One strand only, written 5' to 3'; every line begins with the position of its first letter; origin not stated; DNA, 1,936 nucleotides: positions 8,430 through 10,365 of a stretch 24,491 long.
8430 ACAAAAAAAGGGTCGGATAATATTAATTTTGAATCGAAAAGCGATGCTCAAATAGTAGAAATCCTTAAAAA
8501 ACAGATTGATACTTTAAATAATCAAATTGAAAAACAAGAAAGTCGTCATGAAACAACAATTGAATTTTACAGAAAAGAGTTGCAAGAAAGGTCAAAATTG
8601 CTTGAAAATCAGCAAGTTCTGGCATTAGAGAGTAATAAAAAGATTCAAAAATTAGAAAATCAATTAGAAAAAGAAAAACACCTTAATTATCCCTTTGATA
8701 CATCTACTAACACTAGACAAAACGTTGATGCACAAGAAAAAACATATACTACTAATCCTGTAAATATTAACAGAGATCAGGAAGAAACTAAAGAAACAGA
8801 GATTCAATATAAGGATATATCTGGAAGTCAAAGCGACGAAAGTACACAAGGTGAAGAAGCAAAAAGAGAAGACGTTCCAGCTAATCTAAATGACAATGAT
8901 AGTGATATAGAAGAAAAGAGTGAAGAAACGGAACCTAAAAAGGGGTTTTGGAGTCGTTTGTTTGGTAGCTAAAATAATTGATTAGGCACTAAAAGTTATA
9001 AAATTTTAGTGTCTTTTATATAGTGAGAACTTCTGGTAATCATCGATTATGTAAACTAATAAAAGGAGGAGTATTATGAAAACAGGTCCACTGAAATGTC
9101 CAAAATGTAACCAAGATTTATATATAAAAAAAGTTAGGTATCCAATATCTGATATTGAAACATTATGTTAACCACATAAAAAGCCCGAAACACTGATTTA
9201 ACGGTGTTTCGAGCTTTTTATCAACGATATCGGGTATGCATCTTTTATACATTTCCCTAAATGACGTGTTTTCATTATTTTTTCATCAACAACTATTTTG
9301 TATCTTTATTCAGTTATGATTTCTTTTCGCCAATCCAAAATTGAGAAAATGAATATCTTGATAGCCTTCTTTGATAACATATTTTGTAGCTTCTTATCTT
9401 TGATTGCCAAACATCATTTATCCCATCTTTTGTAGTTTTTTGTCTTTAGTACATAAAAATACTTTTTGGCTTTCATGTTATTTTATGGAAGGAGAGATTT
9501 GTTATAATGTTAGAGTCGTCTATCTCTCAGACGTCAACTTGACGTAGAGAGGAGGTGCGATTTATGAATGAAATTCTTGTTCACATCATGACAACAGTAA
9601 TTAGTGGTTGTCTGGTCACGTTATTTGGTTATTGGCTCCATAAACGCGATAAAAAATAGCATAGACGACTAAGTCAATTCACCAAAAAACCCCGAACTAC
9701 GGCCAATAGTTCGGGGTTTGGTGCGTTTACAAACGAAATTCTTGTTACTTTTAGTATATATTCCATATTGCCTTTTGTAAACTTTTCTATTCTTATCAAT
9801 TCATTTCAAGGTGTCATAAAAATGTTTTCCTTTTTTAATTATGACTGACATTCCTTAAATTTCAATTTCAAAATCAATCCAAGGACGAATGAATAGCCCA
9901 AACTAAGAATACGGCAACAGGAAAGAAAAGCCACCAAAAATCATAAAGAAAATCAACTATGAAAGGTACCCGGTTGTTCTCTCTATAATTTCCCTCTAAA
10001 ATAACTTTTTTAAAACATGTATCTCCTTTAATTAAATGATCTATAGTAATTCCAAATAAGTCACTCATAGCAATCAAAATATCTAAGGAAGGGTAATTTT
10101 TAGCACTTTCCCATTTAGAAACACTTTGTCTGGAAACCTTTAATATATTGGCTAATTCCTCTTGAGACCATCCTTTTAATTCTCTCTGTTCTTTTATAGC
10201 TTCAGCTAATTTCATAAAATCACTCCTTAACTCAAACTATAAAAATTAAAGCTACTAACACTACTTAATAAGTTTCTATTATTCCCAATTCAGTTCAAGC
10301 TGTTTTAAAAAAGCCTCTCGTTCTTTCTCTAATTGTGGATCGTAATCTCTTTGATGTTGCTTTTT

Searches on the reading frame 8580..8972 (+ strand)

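Call 73: search_protein_families(library=pfam, proteins=[window:8580-8972:+], max_evalue=0.001)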
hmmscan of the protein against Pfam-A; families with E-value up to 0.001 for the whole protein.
window:8580-8972:+ (130 aa): 1 family
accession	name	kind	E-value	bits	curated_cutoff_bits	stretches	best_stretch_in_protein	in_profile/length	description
PF04394.19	DUF536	-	2.6e-08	34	20.7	1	2-33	12-43/43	Protein of unknown function, DUF536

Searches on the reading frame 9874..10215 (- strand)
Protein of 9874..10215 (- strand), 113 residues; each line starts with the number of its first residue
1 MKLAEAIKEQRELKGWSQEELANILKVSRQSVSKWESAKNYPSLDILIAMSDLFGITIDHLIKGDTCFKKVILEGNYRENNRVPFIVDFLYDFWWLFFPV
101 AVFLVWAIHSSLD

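Call 73: search_protein_families(library=pfam, proteins=[window:9874-10215:-], max_evalue=0.001)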
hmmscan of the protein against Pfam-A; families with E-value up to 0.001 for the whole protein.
window:9874-10215:- (113 aa): 5 families
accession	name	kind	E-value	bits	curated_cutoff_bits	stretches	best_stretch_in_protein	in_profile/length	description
PF01381.28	HTH_3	-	4.9e-17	62.2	23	1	7-61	1-55/55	Helix-turn-helix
PF13560.12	HTH_31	-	7.7e-09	36.2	27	1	3-57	2-57/64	Helix-turn-helix domain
PF12844.13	HTH_19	-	1.8e-08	34.6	30.2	1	5-64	2-61/64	Helix-turn-helix domain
PF07022.19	Phage_CI_repr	-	5.6e-05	23.8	22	1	15-65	11-61/65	Bacteriophage CI repressor helix-turn-helix domain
PF13443.12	HTH_26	-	0.0001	22.9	22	1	7-62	2-58/63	Cro/C1-type HTH DNA-binding domain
